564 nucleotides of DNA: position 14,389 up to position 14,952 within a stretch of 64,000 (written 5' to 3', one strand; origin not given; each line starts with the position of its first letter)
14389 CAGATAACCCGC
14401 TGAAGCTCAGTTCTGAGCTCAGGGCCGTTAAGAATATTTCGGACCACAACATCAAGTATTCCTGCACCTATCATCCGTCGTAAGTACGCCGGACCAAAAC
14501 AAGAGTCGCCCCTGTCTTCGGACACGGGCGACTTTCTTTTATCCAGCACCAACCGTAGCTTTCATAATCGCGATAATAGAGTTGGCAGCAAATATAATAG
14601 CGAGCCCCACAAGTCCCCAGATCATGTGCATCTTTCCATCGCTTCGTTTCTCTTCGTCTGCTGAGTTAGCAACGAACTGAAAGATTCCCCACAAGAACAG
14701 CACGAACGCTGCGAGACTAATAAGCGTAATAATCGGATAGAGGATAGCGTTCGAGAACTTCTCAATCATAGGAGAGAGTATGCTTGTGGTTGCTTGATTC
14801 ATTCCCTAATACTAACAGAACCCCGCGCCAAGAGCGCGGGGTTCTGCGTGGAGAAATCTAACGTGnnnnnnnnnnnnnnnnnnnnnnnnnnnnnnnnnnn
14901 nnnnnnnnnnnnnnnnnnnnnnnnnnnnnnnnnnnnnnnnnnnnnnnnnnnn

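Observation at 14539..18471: Translationally coupled cluster: SAM-MTase, anchored SBP-like protein and five tandem paralogous pilin-like 2-TM proteins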

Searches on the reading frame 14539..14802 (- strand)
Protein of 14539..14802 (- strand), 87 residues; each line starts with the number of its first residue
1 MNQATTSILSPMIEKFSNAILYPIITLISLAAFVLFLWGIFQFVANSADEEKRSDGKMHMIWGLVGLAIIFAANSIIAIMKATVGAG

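Call 3: search_protein_families(library=pfam, proteins=[window:14539-14802:-], max_evalue=1)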
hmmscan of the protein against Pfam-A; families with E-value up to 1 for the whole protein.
window:14539-14802:- (87 aa): 9 families
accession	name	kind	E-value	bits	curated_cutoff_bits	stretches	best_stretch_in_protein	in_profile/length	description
PF18895.5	T4SS_pilin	-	1.3e-10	41.7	26.6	1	13-77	5-68/71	Type IV secretion system pilin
PF03729.18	DUF308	-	0.00074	20.2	25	1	24-68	21-66/73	Short repeat of unknown function (DUF308)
PF04956.18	TrbC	-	0.023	15.4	27.9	1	7-78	39-96/98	TrbC/VIRB2 pilin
PF15183.11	MRAP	-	0.036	14.5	27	1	24-60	40-76/89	Melanocortin-2 receptor accessory protein family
PF05987.18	DUF898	-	0.049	13.2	28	1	15-83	179-248/336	Bacterial protein of unknown function (DUF898)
PF09323.15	DUF1980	-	0.058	14.3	25.9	1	22-56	28-65/110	DUF1980 N-terminal domain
PF22503.1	DUF6992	-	0.086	13.5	27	1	35-73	2-45/122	Family of unknown function (DUF6992)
PF25574.1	TPR_IMB1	-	0.11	11.6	29.1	1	33-81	327-376/388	Importin subunit beta-1-like, TPR repeats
PF20556.3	DUF6768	-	0.13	12.4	27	1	18-74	40-89/123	Family of unknown function (DUF6768)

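Call 33: search_protein_families(library=ncbifam, proteins=[window:14539-14802:-], max_evalue=0.01)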
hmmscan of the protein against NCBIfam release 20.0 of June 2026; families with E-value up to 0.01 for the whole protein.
window:14539-14802:- (87 aa): 2 families
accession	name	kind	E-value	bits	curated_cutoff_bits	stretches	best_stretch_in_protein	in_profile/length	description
NF045849.1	ICE_MMCAP2_0565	equivalog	1.9e-08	33.9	40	1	13-82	9-78/80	Mbov_0395 family pilin-like conjugal transfer protein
TIGR03943.1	TIGR03943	equivalog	0.0098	15.3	88.8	0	24-84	13-77/221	TIGR03943 family putative permease subunit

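Call 54: search_solved_structures(query=window:14539-14802:-, max_evalue=10)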
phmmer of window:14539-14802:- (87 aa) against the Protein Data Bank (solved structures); distinct sequences matched with E-value up to 10: 5.
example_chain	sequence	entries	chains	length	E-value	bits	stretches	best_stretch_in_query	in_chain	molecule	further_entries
6dcq_B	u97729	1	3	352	0.2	15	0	33-69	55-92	Envelope glycoprotein gp160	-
6mar_B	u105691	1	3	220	0.2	15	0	60-85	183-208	Envelope glycoprotein gp160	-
7sc5_B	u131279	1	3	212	0.35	14.2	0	7-69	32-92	Transmembrane protein gp41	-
8gy7_P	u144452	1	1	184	1.1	12.7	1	12-60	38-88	Melanocortin-2 receptor accessory protein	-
6ulc_B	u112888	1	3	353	1.1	12.6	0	60-78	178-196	Envelope glycoprotein gp41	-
